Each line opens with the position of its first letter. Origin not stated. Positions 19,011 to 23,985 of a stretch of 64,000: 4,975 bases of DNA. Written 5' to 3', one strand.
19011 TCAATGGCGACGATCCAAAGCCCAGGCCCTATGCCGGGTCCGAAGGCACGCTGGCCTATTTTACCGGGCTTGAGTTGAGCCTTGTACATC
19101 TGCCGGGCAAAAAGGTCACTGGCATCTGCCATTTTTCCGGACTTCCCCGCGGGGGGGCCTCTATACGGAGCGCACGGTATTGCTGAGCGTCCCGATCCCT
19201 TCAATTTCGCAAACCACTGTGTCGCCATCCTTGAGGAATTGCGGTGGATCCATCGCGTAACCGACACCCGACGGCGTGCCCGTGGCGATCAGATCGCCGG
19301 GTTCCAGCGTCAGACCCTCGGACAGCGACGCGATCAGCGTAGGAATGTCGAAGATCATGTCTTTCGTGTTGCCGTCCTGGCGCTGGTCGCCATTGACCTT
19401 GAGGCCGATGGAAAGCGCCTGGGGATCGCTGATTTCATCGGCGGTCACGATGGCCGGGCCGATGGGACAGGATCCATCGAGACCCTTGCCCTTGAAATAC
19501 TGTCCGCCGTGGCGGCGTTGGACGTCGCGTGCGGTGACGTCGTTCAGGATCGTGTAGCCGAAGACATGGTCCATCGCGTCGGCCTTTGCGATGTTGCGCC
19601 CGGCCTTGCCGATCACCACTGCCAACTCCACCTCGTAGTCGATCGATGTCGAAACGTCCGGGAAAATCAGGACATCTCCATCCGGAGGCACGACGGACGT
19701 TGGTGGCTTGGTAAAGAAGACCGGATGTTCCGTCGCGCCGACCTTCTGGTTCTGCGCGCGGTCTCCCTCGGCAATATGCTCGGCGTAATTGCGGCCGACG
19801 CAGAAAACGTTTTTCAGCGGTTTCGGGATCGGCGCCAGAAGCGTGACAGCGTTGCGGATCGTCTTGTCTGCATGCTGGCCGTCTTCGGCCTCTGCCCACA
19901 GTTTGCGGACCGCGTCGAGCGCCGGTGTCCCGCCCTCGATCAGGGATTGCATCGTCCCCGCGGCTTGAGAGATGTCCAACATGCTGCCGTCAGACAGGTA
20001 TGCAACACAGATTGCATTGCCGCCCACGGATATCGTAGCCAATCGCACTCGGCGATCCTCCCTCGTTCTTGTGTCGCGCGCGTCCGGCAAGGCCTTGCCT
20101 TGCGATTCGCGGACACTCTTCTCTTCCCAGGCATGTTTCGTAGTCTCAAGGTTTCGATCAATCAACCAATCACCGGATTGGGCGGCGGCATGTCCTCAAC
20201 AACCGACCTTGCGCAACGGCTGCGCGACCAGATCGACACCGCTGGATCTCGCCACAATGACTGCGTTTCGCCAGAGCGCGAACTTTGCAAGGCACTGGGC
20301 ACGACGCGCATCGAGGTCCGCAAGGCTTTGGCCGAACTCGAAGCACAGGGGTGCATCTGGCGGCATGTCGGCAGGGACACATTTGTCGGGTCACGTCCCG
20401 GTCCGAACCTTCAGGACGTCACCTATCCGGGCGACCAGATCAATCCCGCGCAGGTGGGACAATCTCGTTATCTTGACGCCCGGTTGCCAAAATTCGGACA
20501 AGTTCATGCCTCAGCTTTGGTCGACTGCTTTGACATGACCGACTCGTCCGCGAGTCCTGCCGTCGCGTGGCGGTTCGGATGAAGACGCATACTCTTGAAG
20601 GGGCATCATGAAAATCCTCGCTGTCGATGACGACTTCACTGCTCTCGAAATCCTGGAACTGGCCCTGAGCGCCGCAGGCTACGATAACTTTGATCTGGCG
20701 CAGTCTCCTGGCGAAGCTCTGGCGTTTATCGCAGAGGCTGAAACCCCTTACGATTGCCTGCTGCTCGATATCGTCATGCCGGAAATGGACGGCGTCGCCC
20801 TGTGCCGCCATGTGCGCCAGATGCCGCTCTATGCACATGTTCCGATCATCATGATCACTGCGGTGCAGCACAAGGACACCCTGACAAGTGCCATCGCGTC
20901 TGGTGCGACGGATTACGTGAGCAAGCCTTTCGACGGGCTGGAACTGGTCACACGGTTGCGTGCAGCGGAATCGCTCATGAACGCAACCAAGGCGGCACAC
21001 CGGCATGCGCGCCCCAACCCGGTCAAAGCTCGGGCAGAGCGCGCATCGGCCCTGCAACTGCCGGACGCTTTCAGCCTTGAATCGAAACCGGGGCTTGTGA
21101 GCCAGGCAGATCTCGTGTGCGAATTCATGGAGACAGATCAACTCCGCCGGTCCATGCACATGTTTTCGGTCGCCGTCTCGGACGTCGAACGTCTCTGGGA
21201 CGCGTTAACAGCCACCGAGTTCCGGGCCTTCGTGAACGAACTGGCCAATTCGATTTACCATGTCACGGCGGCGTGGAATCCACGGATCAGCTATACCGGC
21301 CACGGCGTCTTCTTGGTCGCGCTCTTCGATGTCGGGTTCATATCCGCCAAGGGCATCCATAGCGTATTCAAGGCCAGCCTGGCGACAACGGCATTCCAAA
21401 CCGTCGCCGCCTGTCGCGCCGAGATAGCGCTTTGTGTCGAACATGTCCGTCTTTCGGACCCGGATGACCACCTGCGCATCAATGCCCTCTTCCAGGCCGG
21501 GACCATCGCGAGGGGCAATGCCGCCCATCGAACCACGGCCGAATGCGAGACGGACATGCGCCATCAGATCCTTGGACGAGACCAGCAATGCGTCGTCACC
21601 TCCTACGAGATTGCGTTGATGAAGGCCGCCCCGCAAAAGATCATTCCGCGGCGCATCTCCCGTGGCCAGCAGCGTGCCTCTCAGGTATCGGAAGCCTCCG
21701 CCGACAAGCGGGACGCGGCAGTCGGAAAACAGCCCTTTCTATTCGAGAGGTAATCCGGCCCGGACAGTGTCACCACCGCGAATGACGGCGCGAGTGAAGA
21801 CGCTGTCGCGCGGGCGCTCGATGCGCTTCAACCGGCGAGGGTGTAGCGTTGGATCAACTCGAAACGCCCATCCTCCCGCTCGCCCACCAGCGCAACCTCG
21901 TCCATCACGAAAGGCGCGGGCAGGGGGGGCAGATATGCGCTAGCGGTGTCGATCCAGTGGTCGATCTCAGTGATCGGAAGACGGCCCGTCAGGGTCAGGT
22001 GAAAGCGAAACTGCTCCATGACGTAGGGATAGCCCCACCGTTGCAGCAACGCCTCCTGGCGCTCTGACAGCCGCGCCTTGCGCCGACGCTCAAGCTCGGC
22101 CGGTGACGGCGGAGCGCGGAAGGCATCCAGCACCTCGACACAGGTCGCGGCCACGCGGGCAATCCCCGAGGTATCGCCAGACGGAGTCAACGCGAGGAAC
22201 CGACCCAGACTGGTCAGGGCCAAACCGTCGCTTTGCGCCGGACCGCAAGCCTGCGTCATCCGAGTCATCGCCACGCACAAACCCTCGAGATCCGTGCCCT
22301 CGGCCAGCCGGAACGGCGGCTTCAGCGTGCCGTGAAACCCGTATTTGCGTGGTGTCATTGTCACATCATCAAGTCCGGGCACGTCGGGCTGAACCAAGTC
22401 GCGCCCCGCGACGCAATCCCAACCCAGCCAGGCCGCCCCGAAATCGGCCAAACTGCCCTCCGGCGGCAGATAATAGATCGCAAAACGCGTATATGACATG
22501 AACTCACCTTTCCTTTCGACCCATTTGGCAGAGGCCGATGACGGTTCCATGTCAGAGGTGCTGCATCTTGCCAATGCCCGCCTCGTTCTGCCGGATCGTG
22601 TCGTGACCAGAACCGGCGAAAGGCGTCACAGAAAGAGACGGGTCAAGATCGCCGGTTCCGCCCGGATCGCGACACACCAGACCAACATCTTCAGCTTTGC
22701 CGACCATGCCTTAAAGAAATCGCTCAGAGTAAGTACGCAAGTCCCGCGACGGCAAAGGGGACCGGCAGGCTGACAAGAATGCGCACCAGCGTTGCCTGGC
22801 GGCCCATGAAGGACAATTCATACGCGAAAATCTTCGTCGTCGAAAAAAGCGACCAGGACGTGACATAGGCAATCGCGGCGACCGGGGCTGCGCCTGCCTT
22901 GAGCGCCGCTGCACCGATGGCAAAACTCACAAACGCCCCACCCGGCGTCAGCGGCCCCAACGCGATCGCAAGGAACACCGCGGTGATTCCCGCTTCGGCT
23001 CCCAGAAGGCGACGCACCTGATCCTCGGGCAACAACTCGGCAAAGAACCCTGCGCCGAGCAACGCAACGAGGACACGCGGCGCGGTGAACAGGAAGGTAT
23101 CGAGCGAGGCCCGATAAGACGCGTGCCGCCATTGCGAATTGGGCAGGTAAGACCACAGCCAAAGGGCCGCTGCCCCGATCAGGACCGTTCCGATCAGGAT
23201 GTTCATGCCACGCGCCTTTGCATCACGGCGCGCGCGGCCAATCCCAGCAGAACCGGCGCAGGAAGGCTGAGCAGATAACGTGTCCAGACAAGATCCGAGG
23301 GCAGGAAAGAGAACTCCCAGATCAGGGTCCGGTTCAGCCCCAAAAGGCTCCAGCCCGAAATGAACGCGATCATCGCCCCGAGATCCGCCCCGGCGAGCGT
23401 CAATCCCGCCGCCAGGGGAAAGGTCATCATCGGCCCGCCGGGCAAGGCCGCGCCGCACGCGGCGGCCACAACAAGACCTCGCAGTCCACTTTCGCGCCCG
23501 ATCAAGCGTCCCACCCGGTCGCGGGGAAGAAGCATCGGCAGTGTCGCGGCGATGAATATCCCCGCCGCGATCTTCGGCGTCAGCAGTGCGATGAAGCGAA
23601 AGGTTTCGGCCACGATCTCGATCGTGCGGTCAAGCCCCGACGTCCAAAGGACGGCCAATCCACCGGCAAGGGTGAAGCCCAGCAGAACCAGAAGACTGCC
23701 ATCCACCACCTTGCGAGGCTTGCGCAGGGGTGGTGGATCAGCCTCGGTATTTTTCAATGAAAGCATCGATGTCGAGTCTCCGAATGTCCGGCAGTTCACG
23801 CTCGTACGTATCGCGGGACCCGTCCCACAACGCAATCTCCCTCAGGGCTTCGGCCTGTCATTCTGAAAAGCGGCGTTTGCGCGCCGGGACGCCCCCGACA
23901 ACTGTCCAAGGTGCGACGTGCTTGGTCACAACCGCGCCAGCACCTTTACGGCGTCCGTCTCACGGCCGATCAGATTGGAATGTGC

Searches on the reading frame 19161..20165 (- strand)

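Call 8: search_protein_families(library=pfam, proteins=[window:19161-20165:-], max_evalue=0.001)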
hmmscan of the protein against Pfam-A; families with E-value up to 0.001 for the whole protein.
window:19161-20165:- (334 aa): 1 family
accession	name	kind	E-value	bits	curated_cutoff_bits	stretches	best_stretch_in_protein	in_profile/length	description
PF01557.24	FAA_hydrolase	-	7.6e-80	268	23.9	1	120-332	2-214/214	Fumarylacetoacetate (FAA) hydrolase C-terminal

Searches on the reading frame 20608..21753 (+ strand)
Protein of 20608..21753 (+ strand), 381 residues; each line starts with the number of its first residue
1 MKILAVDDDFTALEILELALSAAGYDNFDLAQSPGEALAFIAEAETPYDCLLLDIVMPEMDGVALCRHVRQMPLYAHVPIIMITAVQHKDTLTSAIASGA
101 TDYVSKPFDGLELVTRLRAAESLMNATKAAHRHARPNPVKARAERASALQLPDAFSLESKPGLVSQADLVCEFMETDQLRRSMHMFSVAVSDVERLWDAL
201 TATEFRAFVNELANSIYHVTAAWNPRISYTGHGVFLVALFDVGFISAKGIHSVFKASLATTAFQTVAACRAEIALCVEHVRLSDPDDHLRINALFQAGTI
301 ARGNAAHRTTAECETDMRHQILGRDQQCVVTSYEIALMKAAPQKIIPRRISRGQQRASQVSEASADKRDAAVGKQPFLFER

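Call 8: search_protein_families(library=pfam, proteins=[window:20608-21753:+], max_evalue=0.001)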
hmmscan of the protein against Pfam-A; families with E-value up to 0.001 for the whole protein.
window:20608-21753:+ (381 aa): 1 family
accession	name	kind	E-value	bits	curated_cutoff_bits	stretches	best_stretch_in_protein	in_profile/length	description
PF00072.30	Response_reg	-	5.8e-25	88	30.2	1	3-117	1-110/111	Response regulator receiver domain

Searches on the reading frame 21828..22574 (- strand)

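Call 8: search_protein_families(library=pfam, proteins=[window:21828-22574:-], max_evalue=0.001)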
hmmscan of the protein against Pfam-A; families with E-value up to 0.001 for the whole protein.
window:21828-22574:- (248 aa): 1 family
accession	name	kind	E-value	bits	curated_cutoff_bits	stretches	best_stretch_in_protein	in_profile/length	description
PF06299.18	DUF1045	-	3.9e-52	176.9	24.3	1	83-238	1-158/159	Protein of unknown function (DUF1045)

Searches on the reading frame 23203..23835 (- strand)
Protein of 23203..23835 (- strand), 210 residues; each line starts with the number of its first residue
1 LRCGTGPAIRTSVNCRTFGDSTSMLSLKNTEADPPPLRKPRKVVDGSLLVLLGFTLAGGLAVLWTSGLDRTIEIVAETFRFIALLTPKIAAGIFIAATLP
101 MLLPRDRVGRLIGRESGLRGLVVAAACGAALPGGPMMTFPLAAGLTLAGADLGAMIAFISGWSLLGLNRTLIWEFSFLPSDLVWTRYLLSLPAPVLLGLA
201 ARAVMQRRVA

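Call 8: search_protein_families(library=pfam, proteins=[window:23203-23835:-], max_evalue=0.001)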
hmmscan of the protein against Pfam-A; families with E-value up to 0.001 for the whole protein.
window:23203-23835:- (210 aa): 1 family
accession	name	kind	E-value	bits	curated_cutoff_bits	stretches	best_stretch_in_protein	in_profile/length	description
PF03773.19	ArsP_1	-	1.9e-06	27.7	32.3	1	87-164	18-95/294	Predicted permease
